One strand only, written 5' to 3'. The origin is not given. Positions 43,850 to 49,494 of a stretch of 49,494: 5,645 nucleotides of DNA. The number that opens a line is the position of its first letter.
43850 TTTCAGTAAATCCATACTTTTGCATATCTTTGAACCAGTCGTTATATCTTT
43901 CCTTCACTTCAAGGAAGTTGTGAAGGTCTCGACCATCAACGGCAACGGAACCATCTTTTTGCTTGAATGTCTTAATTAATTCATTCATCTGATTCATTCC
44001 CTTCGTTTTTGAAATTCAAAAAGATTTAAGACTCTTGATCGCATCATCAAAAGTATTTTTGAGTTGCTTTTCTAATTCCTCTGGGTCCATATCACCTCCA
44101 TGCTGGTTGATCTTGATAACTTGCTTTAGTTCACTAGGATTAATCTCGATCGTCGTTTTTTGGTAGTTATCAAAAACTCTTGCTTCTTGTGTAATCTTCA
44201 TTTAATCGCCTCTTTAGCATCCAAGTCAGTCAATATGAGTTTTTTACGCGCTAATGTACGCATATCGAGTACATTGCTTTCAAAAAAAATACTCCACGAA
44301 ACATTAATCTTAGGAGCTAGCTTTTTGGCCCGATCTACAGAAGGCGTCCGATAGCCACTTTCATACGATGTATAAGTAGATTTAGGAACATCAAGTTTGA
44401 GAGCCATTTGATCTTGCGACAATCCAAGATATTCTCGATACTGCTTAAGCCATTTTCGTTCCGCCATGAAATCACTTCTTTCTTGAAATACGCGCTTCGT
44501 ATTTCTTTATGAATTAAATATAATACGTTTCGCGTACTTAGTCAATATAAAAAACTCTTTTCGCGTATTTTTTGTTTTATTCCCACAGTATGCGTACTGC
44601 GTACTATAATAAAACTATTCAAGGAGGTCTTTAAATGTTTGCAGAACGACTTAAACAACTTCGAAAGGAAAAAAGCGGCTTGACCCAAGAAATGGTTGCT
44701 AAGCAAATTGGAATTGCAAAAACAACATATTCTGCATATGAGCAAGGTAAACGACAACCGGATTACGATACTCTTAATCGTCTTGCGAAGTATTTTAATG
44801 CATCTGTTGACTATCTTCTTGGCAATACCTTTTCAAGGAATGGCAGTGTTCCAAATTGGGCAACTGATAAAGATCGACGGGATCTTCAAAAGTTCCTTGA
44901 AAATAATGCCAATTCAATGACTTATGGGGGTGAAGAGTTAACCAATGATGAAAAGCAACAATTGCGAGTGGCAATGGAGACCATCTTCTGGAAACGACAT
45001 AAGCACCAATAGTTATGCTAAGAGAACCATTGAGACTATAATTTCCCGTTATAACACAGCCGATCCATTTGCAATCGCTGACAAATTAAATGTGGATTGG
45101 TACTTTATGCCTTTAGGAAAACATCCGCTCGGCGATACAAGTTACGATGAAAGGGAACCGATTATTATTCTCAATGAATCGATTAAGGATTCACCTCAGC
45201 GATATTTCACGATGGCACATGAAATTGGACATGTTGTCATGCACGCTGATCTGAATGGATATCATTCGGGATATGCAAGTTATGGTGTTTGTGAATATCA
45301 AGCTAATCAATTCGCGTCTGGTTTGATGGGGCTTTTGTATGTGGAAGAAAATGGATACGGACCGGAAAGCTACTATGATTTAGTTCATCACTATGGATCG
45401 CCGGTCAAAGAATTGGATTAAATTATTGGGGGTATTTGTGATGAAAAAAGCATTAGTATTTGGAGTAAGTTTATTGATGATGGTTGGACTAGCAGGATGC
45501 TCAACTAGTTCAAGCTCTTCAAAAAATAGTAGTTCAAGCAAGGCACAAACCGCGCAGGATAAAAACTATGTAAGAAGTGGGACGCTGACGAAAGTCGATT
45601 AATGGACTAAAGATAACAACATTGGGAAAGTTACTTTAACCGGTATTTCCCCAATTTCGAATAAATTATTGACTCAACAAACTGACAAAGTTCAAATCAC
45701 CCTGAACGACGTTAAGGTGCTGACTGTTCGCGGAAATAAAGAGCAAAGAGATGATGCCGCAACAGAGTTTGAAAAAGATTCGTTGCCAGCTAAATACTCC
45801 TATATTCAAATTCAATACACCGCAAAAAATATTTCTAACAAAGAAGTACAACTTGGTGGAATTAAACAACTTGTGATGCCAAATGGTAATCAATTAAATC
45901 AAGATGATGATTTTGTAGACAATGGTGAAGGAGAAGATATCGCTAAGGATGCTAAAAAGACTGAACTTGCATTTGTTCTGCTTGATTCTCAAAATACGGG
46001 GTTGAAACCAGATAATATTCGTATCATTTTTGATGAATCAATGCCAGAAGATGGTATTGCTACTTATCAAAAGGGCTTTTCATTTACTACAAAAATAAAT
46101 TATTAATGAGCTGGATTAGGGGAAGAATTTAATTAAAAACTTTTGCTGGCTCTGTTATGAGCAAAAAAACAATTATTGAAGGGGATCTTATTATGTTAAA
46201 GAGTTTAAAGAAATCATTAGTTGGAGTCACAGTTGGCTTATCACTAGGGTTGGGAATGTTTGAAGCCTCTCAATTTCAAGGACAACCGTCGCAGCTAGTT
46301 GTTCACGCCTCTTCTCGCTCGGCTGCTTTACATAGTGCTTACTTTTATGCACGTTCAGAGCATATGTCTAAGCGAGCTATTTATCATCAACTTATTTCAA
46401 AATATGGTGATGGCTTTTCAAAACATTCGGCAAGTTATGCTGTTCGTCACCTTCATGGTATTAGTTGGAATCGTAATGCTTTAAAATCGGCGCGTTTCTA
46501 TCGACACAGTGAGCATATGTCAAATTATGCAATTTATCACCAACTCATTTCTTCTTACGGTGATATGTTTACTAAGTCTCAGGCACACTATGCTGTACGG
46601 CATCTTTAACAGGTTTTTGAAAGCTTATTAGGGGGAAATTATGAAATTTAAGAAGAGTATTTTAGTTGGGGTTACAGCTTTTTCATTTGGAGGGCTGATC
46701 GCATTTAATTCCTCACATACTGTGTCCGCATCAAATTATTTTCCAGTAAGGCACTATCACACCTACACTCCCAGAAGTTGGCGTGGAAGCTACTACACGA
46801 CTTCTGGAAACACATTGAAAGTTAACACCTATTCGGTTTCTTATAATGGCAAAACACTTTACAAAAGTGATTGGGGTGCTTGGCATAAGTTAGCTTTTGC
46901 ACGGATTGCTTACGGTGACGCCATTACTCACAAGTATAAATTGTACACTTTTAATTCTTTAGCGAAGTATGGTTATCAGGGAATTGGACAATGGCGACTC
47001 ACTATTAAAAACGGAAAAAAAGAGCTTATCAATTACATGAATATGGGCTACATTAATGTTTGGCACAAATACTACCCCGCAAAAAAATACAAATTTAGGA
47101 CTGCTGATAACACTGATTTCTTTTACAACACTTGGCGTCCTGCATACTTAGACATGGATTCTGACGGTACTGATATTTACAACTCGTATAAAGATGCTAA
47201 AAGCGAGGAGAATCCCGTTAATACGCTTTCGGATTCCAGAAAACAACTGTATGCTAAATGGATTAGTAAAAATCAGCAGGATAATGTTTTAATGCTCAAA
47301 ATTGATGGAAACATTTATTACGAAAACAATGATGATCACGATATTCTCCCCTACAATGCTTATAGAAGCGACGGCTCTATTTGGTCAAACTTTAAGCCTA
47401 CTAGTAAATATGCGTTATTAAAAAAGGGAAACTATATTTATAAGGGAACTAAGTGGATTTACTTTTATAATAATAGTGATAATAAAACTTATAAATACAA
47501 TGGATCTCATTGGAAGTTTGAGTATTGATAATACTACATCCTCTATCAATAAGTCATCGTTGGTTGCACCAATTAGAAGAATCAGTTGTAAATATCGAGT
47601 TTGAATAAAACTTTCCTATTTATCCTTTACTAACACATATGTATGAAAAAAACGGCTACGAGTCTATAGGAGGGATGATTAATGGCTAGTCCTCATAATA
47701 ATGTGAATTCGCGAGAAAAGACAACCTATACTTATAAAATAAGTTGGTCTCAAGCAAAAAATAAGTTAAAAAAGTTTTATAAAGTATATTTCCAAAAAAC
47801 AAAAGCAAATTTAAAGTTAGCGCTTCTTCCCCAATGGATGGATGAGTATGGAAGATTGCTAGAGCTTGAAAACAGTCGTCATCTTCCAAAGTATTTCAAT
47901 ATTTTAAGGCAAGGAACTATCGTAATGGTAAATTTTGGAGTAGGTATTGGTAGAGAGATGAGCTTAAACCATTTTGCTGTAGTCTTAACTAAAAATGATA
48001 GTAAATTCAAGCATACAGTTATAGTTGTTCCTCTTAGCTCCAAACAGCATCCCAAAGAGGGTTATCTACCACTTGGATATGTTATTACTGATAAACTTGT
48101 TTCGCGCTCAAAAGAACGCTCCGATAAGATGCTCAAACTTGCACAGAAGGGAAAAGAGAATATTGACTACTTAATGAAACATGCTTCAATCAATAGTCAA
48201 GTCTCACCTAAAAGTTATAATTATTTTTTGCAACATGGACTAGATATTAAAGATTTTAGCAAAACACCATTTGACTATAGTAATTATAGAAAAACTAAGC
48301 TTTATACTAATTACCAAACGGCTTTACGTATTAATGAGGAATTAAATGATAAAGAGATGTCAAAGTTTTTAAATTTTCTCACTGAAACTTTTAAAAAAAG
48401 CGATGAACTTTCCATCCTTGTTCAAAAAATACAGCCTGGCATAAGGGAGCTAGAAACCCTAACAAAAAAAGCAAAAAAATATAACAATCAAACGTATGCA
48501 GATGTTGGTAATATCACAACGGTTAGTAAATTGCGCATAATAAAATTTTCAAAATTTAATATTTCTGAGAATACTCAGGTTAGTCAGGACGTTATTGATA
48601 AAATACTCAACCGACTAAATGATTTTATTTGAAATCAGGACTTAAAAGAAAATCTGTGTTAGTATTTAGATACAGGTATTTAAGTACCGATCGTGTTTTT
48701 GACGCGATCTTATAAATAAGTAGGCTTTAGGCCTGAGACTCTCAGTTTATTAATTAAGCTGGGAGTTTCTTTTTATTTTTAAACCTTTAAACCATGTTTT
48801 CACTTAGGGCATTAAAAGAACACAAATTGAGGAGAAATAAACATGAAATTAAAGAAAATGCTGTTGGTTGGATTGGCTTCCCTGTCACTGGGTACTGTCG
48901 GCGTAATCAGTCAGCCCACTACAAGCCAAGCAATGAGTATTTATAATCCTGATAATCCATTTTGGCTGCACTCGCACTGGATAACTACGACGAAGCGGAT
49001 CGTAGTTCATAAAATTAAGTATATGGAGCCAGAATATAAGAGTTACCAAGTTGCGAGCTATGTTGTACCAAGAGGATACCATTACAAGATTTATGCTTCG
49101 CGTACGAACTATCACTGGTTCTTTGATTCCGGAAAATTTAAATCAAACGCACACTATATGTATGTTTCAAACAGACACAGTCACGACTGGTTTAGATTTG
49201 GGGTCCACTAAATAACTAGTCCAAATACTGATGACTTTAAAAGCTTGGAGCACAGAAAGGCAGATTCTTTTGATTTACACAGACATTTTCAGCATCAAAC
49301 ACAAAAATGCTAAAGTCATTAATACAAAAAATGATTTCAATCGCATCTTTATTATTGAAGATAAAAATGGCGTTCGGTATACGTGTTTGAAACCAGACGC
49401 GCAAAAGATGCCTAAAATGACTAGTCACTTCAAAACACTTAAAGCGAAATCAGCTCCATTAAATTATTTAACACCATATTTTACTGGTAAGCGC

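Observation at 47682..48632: Solitary 316-aa MazF/PemK-fold protein split by an insertion of about 150 aa, with no adjacent antitoxin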

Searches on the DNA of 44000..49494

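Call 36: search_rna_families(source=window, start=44000, end=49494, threshold=evalue, max_evalue=1)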
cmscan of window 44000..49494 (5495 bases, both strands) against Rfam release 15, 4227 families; matches with E-value up to 1: 0.
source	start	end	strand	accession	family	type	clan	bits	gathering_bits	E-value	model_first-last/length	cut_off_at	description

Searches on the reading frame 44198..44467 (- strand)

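Call 28: search_protein_families(library=pfam, proteins=[window:44198-44467:-], max_evalue=0.01)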
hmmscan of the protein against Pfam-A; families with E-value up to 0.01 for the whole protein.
window:44198-44467:- (89 aa): 4 families
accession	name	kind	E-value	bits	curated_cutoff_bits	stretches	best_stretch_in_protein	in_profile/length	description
PF01381.28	HTH_3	-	1e-14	54.7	23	1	7-59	1-53/55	Helix-turn-helix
PF12844.13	HTH_19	-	3e-08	33.9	30.2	1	7-56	4-53/64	Helix-turn-helix domain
PF13560.12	HTH_31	-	3e-07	31.1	27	1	7-51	6-51/64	Helix-turn-helix domain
PF20432.4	Xre-like-HTH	-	0.0081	16.9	25.8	0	11-34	19-42/63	Antitoxin Xre-like helix-turn-helix domain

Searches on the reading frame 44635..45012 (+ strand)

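Call 28: search_protein_families(library=pfam, proteins=[window:44635-45012:+], max_evalue=0.01)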
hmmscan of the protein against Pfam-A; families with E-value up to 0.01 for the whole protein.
window:44635-45012:+ (125 aa): 4 families
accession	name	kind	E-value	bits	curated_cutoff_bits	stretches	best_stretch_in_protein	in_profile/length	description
PF01381.28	HTH_3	-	1.1e-17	64.3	23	1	6-61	1-55/55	Helix-turn-helix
PF12844.13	HTH_19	-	6.7e-16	58.4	30.2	1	4-62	2-59/64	Helix-turn-helix domain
PF13560.12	HTH_31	-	5e-14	52.8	27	1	2-59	2-59/64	Helix-turn-helix domain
PF13443.12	HTH_26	-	5.6e-06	27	22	1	5-58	1-54/63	Cro/C1-type HTH DNA-binding domain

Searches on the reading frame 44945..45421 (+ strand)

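Call 28: search_protein_families(library=pfam, proteins=[window:44945-45421:+], max_evalue=0.01)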
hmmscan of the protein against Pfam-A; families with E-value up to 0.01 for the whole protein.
window:44945-45421:+ (158 aa): 2 families
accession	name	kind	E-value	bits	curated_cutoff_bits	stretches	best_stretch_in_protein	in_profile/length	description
PF06114.19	Peptidase_M78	-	4.1e-14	52.9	22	1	45-127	1-85/123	IrrE N-terminal-like domain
PF01432.26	Peptidase_M3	-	0.0058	16.5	27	1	39-135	189-288/457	Peptidase family M3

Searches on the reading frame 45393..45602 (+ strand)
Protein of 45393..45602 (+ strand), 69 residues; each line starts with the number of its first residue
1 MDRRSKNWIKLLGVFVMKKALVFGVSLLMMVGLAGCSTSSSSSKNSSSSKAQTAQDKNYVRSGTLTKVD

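Call 28: search_protein_families(library=pfam, proteins=[window:45393-45602:+], max_evalue=0.01)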
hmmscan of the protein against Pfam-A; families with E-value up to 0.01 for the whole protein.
window:45393-45602:+ (69 aa): 1 family
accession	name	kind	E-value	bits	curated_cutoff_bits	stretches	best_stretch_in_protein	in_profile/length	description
PF20205.3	DUF6567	-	0.007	16.7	27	1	17-59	1-44/123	Family of unknown function (DUF6567)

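Call 81: search_protein_families(library=phrogs, proteins=[window:45393-45599:+], max_evalue=0.001)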
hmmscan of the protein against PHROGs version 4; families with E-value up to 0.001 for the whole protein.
window:45393-45599:+ (69 aa): 4 families
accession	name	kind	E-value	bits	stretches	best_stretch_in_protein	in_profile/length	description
phrog_3727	-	unknown function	2.1e-05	25.5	1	17-59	1-45/209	-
phrog_806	-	unknown function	6.6e-05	24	1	17-59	2-54/187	-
phrog_2316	-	unknown function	0.00017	22.4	1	17-60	1-48/191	-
phrog_5610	-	unknown function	0.00026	21.6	1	17-58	1-41/316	-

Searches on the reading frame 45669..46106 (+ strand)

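Call 28: search_protein_families(library=pfam, proteins=[window:45669-46106:+], max_evalue=0.01)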
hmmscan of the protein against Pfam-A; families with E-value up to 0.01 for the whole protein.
window:45669-46106:+ (145 aa): 1 family
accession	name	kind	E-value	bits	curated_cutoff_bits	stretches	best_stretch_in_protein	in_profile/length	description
PF14610.12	Psg1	-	0.004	17.4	30.1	1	4-98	55-138/186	Ykl077w/Psg1 (Pma1 Stabilization in Golgi)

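Call 81: search_protein_families(library=phrogs, proteins=[window:45669-46103:+], max_evalue=0.001)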
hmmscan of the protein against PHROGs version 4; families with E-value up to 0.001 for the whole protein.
window:45669-46103:+ (145 aa): 1 family
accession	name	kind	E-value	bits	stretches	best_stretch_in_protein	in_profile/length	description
phrog_3727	-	unknown function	8.3e-06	26.8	1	8-132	81-196/209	-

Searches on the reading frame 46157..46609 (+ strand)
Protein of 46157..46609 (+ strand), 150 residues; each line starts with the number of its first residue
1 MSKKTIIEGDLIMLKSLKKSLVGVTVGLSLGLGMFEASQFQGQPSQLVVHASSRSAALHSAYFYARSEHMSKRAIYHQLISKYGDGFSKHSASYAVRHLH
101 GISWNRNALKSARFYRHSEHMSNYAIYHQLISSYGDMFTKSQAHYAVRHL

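Call 28: search_protein_families(library=pfam, proteins=[window:46157-46609:+], max_evalue=0.01)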
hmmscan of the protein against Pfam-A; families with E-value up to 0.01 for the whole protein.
window:46157-46609:+ (150 aa): 1 family
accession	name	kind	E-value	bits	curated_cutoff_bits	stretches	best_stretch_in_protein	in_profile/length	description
PF07553.16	Lipoprotein_Ltp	-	1.4e-33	115.2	23.2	2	104-150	2-48/48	Host cell surface-exposed lipoprotein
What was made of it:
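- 46157..46609 (+): Context: Ltp-type superinfection-exclusion lipoprotein in the same operon. Pfam Lipoprotein_Ltp E = 1.4e-33 (call 28).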

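Call 81: search_protein_families(library=phrogs, proteins=[window:46157-46606:+], max_evalue=0.001)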
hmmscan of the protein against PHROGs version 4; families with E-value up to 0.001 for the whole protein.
window:46157-46606:+ (150 aa): 3 families
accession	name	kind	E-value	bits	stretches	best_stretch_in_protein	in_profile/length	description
phrog_4980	-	moron, auxiliary metabolic gene and host takeover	7.4e-33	115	1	51-150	82-179/181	superinfection exclusion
phrog_15667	-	moron, auxiliary metabolic gene and host takeover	7.9e-18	66.1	1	53-149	108-203/208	superinfection exclusion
phrog_13294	-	other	0.00012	22.6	1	61-149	212-293/294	lipoprotein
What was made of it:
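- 46157..46609 (+): PHROG 4980 'superinfection exclusion' E = 7e-33 (call 81).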

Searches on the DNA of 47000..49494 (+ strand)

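Call 7: search_dna_similar(query=window:47000-49494:+, collection=phages, mode=near, max_rows=20)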
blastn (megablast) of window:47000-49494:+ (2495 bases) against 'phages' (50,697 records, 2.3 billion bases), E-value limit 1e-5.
No match.
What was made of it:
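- Tried and rejected: Megablast of 47000-49494 against GenBank phages found no match (call 7).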

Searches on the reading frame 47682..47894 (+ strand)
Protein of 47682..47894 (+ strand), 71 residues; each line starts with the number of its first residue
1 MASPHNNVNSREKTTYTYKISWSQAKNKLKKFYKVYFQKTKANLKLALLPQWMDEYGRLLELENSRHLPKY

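Call 55: search_protein_families(library=pfam, proteins=[window:47682-47894:+], max_evalue=10)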
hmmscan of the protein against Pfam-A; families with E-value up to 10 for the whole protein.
seq(71 aa): 3 families
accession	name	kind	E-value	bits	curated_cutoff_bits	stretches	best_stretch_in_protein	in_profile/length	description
PF20683.2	DUF6819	-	0.043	13.9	23.5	1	17-59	62-104/171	Domain of unknown function (DUF6819)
PF23450.1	KIAA2026_hel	-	0.073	13.8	27.8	1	2-43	48-88/142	KIAA2026 helical domain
PF10877.13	DUF2671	-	0.13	12.6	23.2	1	3-39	51-87/89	Protein of unknown function (DUF2671)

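Call 83: search_solved_structures(query=A5, max_evalue=10)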
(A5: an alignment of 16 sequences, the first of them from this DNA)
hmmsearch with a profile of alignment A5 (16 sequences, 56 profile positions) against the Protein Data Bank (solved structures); distinct sequences matched with E-value up to 10: 0.
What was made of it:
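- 47682..47894 (+): N-terminal extension, aa 1-71: two helical segments (about 22-36 and 44-64) carrying the family motif K45..L-P-x-W52..E63. No Pfam match (call 55) and no PDB sequence match (call 83).
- On PHROG 1412 (phage 'antitoxin mazE-like' / PemK-domain phage protein): The extension profile has no PDB match at E <= 10 (call 83).
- Tried and rejected: There is no Pfam or PDB similarity (calls 55, 83).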
